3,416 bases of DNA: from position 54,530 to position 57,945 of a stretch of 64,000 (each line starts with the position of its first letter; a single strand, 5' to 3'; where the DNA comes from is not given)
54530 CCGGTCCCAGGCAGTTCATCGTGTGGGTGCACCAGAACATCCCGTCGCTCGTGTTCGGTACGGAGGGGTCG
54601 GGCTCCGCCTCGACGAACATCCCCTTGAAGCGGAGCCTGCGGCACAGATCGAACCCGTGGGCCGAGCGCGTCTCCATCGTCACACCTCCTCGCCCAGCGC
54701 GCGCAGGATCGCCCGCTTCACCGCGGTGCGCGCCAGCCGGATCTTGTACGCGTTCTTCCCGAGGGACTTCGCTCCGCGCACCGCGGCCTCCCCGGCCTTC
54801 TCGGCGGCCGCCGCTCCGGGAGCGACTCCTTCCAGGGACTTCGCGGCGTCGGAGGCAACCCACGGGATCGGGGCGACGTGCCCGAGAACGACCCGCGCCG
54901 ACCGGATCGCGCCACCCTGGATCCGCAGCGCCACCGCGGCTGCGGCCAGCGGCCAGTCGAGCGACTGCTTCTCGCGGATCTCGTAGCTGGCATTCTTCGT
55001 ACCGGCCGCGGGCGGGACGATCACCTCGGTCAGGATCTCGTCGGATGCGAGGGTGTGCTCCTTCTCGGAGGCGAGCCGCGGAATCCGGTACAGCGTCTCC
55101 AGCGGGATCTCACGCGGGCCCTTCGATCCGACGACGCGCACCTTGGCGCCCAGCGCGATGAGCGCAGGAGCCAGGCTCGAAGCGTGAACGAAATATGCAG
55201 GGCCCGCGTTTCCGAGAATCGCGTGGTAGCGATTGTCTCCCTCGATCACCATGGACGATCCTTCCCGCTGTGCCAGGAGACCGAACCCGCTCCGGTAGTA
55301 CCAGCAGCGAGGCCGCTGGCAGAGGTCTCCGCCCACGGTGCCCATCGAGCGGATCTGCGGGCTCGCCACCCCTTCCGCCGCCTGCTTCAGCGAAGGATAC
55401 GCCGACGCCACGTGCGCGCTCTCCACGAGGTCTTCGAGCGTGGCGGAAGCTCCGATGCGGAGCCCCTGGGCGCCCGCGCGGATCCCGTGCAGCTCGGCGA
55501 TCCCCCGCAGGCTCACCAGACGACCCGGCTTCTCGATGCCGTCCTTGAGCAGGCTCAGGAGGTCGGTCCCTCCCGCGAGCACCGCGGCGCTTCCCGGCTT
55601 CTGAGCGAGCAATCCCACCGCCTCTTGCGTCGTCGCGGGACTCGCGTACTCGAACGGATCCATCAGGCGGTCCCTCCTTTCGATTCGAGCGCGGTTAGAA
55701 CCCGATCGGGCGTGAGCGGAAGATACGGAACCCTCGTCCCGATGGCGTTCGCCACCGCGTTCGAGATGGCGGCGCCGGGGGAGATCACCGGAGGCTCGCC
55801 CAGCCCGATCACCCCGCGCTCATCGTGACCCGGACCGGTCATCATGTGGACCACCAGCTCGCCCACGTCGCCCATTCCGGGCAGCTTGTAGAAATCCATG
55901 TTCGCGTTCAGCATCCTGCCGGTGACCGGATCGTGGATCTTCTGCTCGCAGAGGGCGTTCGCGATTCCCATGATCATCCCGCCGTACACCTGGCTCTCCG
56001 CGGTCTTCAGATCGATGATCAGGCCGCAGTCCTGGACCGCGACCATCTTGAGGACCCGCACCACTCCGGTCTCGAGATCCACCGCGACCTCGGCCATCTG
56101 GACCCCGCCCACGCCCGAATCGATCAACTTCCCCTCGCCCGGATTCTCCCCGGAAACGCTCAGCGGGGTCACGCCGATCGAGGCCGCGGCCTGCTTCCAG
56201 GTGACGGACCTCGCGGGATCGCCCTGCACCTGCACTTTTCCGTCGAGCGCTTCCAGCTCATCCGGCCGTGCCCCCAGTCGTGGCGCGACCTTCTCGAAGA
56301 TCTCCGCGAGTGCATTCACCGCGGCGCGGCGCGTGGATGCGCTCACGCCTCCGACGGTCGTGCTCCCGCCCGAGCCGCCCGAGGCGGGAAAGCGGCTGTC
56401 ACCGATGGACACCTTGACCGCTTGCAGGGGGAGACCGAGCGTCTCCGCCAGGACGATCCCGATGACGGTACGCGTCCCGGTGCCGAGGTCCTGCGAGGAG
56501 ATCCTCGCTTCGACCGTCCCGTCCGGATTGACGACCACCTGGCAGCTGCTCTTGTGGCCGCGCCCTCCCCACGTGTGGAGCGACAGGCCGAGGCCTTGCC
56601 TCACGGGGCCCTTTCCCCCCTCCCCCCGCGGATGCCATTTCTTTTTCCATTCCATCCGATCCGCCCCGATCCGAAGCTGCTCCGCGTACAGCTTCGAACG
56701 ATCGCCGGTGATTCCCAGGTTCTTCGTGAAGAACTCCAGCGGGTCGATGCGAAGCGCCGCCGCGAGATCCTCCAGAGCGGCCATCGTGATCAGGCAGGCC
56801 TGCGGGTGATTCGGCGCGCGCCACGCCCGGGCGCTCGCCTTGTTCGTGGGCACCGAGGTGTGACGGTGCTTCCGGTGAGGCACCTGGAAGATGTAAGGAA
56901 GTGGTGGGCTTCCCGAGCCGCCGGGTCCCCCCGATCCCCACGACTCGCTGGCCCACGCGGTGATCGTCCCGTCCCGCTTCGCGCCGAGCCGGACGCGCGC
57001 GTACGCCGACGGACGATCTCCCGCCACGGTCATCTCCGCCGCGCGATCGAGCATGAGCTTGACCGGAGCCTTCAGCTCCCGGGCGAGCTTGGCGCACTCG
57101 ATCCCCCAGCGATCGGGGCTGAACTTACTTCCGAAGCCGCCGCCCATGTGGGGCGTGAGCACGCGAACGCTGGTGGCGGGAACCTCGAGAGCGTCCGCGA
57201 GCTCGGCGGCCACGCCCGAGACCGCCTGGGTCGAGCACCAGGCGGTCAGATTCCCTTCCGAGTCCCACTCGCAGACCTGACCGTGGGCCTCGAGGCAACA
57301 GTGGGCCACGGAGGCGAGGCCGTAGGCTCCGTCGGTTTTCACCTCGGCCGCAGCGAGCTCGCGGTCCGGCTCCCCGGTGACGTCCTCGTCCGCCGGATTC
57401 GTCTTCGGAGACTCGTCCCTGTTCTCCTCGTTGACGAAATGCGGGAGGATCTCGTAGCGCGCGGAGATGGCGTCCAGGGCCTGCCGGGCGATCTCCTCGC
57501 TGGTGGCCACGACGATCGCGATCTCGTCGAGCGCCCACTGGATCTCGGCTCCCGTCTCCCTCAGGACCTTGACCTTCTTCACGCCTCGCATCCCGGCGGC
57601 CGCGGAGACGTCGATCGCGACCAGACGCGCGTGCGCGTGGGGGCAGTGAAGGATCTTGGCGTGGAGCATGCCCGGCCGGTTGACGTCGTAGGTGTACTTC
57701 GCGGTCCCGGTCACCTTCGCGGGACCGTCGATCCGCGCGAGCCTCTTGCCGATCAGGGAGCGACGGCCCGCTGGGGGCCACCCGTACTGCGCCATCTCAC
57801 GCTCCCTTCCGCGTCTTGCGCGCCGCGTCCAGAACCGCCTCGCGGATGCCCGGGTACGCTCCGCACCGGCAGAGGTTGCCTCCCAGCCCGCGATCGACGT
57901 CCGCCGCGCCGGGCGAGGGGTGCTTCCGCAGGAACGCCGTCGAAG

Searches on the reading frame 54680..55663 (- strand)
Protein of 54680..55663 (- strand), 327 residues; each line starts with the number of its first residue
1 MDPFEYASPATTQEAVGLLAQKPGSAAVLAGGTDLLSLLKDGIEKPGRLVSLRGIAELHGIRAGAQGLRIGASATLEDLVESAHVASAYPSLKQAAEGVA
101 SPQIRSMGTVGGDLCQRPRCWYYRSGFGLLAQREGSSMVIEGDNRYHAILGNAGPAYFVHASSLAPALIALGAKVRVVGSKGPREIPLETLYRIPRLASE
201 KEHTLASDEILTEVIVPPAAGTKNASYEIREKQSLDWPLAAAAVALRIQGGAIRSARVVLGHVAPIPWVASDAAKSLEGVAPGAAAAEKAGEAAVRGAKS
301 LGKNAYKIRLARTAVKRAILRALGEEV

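Call 31: search_protein_families(library=pfam, proteins=[window:54680-55663:-], max_evalue=0.0001)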
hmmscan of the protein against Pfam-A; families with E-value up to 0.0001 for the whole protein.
window:54680-55663:- (327 aa): 2 families
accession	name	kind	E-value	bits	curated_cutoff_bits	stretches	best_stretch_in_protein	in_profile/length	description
PF00941.27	FAD_binding_5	-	2.1e-41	142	27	1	3-218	2-169/170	FAD binding domain in molybdopterin dehydrogenase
PF03450.22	CO_deh_flav_C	-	1.7e-11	44.6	25.5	1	226-321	2-101/102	CO dehydrogenase flavoprotein C-terminal domain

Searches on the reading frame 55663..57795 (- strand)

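Call 31: search_protein_families(library=pfam, proteins=[window:55663-57795:-], max_evalue=0.0001)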
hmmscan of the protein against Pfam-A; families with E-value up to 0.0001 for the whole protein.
window:55663-57795:- (710 aa): 3 families
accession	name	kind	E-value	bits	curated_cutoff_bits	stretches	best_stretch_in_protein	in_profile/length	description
PF20256.3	MoCoBD_2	-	2.4e-52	178.7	27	1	379-644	4-282/283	Molybdopterin cofactor-binding domain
PF02738.23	MoCoBD_1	-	1.8e-48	165.2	27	1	140-360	15-244/244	Molybdopterin cofactor-binding domain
PF01315.27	Ald_Xan_dh_C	-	3.4e-14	53.5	31.3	1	29-75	1-47/110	Aldehyde oxidase and xanthine dehydrogenase, a/b hammerhead domain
